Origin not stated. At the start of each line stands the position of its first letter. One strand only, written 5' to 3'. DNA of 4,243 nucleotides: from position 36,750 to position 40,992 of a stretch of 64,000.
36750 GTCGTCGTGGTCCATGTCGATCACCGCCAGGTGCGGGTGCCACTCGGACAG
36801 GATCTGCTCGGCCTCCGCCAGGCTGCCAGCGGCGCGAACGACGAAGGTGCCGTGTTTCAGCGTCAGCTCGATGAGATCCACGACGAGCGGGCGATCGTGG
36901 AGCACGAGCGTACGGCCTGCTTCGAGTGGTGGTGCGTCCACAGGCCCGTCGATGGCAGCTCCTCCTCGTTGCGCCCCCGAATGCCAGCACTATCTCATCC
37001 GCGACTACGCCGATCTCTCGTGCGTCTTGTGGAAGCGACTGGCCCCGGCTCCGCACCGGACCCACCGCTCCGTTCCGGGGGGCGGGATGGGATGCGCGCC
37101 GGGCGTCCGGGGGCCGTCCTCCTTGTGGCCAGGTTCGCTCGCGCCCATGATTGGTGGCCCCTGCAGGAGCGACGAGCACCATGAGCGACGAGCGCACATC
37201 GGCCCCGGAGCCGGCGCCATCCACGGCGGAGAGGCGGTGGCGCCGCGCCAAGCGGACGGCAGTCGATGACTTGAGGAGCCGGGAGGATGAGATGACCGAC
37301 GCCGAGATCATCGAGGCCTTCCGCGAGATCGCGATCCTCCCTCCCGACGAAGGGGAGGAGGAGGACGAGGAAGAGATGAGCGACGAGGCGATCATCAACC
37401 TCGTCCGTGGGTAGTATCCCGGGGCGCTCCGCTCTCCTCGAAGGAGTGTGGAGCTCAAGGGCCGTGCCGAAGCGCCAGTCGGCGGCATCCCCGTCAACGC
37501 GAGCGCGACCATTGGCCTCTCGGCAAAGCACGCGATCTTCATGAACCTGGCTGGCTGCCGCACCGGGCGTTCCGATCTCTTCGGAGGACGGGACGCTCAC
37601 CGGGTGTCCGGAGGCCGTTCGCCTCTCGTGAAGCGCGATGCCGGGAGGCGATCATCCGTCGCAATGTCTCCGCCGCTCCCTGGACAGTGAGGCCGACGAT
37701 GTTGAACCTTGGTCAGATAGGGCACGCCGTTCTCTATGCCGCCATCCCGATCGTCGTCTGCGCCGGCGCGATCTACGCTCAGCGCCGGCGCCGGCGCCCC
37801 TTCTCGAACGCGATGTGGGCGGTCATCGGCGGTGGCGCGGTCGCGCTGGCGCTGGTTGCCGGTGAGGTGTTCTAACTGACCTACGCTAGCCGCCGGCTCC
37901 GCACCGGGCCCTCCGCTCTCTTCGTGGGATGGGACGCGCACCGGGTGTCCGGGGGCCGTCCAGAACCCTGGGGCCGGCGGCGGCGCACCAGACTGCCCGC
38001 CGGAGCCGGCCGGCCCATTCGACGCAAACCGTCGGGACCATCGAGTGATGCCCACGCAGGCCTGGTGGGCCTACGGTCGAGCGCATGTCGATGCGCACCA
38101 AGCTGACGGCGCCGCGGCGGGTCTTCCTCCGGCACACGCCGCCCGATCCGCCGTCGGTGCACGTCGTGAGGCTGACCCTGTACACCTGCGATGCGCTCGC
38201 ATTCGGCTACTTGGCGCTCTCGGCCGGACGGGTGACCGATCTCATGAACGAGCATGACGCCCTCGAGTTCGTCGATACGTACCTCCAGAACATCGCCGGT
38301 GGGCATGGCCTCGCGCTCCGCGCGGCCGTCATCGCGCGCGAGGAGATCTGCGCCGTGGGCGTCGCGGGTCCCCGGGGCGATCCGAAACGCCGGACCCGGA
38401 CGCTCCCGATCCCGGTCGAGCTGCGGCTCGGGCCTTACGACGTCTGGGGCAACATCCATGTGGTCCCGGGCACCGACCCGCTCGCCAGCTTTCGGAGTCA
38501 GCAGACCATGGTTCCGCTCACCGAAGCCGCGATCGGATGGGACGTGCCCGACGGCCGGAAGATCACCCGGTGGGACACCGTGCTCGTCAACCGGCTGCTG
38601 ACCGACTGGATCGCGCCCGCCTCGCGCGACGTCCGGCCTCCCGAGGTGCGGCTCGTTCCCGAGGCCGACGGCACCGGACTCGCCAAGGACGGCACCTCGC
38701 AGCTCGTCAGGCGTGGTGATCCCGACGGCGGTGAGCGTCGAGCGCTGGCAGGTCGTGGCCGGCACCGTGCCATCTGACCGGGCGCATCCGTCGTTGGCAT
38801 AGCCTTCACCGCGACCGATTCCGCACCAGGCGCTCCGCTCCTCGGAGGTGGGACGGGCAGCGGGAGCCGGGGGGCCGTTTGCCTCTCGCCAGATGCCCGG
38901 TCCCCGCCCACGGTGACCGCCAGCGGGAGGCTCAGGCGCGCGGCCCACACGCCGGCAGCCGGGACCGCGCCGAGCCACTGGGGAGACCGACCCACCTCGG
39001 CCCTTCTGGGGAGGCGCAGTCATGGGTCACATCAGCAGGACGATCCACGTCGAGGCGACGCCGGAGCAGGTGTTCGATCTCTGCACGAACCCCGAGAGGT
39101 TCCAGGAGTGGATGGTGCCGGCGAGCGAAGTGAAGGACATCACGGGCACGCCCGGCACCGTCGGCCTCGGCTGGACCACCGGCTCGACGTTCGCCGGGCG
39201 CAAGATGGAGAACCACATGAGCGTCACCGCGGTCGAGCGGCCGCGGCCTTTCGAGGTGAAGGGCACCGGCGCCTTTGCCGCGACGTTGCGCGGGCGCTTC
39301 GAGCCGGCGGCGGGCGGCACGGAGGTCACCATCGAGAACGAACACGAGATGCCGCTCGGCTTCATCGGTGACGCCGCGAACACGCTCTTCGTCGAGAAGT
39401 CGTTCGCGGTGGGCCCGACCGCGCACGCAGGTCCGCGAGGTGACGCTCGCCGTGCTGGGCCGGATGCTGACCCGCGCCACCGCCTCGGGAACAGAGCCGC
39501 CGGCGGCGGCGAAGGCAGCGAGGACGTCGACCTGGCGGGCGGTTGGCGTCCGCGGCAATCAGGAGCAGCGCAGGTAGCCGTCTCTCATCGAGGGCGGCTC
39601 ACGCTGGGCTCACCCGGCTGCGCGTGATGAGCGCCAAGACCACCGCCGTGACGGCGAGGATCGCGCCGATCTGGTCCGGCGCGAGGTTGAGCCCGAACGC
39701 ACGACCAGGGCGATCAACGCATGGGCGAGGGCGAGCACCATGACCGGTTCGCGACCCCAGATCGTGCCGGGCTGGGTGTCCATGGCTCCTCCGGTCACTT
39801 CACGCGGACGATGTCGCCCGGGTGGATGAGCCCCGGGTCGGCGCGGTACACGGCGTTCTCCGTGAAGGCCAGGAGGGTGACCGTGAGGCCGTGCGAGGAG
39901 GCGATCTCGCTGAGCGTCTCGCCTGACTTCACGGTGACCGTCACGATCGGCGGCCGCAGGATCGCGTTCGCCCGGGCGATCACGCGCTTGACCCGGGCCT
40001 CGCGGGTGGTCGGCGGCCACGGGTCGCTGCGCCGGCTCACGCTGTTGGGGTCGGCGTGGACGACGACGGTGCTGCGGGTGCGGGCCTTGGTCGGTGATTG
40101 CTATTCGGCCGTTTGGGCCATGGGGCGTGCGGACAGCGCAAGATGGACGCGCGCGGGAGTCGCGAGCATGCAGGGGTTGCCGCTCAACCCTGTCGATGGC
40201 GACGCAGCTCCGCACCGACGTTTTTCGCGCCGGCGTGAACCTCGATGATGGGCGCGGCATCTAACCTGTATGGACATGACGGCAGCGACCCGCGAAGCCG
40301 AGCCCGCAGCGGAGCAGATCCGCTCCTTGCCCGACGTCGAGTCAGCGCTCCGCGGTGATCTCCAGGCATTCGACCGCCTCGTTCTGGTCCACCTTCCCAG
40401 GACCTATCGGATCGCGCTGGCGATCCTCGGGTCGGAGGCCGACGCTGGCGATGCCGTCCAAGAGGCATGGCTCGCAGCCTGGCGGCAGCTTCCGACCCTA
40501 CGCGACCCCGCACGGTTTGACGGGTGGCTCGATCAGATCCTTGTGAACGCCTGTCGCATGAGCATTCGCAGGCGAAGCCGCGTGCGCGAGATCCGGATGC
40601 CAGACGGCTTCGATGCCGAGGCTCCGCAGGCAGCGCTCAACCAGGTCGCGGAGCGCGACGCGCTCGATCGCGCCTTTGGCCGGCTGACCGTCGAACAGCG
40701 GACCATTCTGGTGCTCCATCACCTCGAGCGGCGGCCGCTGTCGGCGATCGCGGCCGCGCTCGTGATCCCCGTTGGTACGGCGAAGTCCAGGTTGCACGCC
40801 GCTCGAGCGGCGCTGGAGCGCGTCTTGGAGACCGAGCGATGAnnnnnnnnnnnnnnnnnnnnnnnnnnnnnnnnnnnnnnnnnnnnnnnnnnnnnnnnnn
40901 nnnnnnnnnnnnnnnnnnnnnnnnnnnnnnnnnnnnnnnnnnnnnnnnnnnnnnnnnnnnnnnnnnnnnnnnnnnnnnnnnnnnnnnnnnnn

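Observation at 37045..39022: Four ~80-nt conserved leader elements, each in the intergenic gap of four consecutive plus-strand small genes (MIRU-like array)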

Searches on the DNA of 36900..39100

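Call 5: search_rna_families(source=window, start=36900, end=39100, threshold=evalue, max_evalue=10, show_alignments=6)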
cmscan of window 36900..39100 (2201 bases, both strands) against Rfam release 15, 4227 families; matches with E-value up to 10: 8.
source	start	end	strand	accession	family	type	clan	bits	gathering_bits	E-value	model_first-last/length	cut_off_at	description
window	38917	39000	+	RF03169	c-di-GMP-II-GAG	Cis-reg; riboswitch;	CL00127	44.7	40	6e-07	1-86/86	no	c-di-GMP-II-GAG riboswitch aptamer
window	38407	38501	+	RF04233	mir-680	Gene; miRNA;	-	19.8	104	1.9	1-101/101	no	mir-680 microRNA precursor family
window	37934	37999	-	RF00520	ybhL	Cis-reg; leader;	-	18.4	50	6.7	1-73/73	no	ybhL leader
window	38059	38143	-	RF02564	naRNA4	Gene; sRNA;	-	17.3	59.5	5.1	1-77/77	no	Nucleoid-associated noncoding RNA 4 (CssrE)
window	38769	38833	-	RF01843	neisseria_FSE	Cis-reg; frameshift_element;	-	16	50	5.3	1-40/40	no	neiserria ribosomal frameshift element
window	37262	37309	+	RF01134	sR30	Gene; snRNA; snoRNA; CD-box;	-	15.7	38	0.65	1-57/57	no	Small nucleolar RNA sR30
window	37212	37247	-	RF02791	CcsR1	Gene; sRNA;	-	15.1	65.3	2.1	43-77/83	no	Conserved CCUCCUCCC motif stress-induced RNA 1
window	37366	37440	-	RF02498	Atu_C3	Gene; sRNA;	-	14.7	100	4.1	6-70/156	no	Rhizobiales sRNA Atu_C3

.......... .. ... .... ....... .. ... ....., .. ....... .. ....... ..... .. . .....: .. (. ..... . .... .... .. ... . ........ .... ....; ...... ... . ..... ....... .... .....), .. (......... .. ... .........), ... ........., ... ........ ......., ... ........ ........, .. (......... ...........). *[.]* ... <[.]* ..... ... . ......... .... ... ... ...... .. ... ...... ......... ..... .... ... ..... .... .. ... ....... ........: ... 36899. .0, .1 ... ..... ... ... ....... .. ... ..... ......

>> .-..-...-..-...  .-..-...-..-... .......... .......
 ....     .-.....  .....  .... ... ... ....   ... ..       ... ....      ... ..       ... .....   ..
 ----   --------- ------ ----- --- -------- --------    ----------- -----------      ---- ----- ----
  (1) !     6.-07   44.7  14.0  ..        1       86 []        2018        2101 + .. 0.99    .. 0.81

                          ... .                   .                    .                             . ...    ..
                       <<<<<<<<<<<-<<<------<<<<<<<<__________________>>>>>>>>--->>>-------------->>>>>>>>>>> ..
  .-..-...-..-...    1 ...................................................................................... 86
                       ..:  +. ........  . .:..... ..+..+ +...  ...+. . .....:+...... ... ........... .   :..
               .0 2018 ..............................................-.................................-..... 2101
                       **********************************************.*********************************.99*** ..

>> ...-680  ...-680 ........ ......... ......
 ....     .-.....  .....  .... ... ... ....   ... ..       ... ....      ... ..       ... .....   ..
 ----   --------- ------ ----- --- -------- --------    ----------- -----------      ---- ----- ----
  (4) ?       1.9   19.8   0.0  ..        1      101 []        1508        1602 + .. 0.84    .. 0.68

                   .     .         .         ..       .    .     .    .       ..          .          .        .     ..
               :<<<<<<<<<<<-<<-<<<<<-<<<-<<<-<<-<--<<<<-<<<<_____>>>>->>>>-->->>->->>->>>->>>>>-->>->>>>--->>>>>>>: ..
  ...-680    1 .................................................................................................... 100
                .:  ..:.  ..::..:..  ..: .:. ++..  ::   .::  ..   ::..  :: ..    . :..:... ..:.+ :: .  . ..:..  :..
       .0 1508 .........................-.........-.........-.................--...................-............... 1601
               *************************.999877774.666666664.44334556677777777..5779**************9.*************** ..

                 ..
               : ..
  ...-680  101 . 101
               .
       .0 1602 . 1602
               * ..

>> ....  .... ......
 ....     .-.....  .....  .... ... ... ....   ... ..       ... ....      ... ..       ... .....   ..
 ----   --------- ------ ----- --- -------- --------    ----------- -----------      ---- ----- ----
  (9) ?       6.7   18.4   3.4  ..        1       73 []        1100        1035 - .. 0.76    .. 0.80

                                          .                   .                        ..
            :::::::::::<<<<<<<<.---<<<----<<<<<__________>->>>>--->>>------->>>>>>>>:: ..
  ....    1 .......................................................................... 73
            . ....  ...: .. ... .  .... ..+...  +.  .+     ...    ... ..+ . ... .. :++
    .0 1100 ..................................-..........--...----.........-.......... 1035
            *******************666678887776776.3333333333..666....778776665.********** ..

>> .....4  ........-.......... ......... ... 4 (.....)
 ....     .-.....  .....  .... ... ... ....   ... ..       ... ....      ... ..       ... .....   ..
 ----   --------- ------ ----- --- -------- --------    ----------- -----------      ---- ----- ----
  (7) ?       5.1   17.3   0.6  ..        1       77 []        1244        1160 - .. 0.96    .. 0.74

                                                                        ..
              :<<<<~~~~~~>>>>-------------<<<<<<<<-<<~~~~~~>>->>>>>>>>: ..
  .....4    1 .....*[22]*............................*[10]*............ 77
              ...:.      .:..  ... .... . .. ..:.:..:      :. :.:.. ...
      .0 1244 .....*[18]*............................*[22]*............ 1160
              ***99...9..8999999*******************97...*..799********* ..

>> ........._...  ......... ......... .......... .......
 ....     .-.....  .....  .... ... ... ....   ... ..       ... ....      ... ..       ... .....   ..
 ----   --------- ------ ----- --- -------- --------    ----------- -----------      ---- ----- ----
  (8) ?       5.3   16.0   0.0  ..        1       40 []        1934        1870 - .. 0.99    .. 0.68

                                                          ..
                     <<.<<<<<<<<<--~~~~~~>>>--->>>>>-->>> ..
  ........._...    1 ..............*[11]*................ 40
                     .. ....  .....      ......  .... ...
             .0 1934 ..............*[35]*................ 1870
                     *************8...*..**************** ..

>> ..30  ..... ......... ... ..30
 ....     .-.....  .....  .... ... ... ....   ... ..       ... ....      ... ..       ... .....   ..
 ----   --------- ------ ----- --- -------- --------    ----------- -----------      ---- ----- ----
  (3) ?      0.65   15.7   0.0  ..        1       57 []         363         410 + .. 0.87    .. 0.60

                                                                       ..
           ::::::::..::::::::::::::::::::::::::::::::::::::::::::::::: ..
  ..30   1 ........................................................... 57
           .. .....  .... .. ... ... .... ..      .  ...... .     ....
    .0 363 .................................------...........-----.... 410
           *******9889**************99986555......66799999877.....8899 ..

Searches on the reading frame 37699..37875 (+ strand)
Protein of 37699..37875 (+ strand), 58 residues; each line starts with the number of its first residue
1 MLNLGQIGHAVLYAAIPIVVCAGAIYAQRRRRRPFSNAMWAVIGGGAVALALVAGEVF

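Call 28: search_protein_families(library=pfam, proteins=[window:37699-37875:+], max_evalue=0.01)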
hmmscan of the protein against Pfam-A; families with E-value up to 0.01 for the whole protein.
window:37699-37875:+ (58 aa): 1 family
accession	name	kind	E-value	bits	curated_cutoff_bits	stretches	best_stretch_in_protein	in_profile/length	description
PF05145.17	AbrB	-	0.0038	16.7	29.2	1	12-56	60-104/314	Transition state regulatory protein AbrB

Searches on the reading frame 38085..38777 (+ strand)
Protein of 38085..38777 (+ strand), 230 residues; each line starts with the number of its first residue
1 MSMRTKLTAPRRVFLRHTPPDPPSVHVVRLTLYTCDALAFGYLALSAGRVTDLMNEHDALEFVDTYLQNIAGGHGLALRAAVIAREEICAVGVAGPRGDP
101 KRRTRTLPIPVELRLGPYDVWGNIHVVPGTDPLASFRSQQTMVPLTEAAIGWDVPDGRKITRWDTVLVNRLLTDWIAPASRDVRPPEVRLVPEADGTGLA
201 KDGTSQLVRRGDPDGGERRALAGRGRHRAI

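Call 27: find_encoding_contigs(protein=window:38085-38777:+, flank=10000, max_places=4)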
Protein window:38085-38777:+ (230 aa): no gene with exactly this product is on record in the collection.

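Call 28: search_protein_families(library=pfam, proteins=[window:38085-38777:+], max_evalue=0.01)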
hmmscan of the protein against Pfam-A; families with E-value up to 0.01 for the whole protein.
window:38085-38777:+ (230 aa): 0 families

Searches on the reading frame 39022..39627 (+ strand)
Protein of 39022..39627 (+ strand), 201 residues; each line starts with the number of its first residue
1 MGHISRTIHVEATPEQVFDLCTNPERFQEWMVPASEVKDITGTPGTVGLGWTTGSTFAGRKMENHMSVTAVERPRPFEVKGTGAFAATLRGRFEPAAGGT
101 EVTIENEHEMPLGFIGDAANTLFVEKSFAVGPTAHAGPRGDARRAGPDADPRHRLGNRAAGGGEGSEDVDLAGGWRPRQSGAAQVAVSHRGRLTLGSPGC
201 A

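Call 28: search_protein_families(library=pfam, proteins=[window:39022-39627:+], max_evalue=0.01)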
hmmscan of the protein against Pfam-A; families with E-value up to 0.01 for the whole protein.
window:39022-39627:+ (201 aa): 3 families
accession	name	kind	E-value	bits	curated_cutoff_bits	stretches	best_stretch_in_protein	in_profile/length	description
PF10604.15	Polyketide_cyc2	-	1.3e-12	48.7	27.4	1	1-117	1-120/142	Polyketide cyclase / dehydrase and lipid transport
PF08327.17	AHSA1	-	4.3e-08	33.9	22.1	1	12-107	2-97/125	Activator of Hsp90 ATPase homolog 1-like protein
PF03364.25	Polyketide_cyc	-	1.1e-05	26.1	23.4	1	10-112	1-103/126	Polyketide cyclase / dehydrase and lipid transport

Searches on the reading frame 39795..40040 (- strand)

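Call 28: search_protein_families(library=pfam, proteins=[window:39795-40040:-], max_evalue=0.01)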
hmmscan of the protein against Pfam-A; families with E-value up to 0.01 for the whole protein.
window:39795-40040:- (81 aa): 1 family
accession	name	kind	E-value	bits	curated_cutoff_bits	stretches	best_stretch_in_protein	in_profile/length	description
PF01476.26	LysM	-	1.8e-06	28.2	20.9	1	36-58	2-24/43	LysM domain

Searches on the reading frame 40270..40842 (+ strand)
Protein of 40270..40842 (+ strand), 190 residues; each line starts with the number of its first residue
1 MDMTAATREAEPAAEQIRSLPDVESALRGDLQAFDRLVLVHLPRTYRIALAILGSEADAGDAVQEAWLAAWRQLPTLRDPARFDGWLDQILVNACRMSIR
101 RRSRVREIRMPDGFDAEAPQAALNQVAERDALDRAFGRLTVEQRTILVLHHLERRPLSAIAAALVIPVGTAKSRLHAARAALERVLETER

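Call 28: search_protein_families(library=pfam, proteins=[window:40270-40842:+], max_evalue=0.01)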
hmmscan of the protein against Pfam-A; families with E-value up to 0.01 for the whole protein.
window:40270-40842:+ (190 aa): 3 families
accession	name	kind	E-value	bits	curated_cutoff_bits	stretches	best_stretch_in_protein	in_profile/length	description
PF04542.20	Sigma70_r2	-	9.6e-16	57.8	24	1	38-104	2-70/71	Sigma-70 region 2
PF08281.18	Sigma70_r4_2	-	9.9e-11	41.6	25.7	1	130-182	2-54/54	Sigma-70, region 4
PF04545.22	Sigma70_r4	-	8.6e-07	28.8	24.1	1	135-182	1-48/50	Sigma-70, region 4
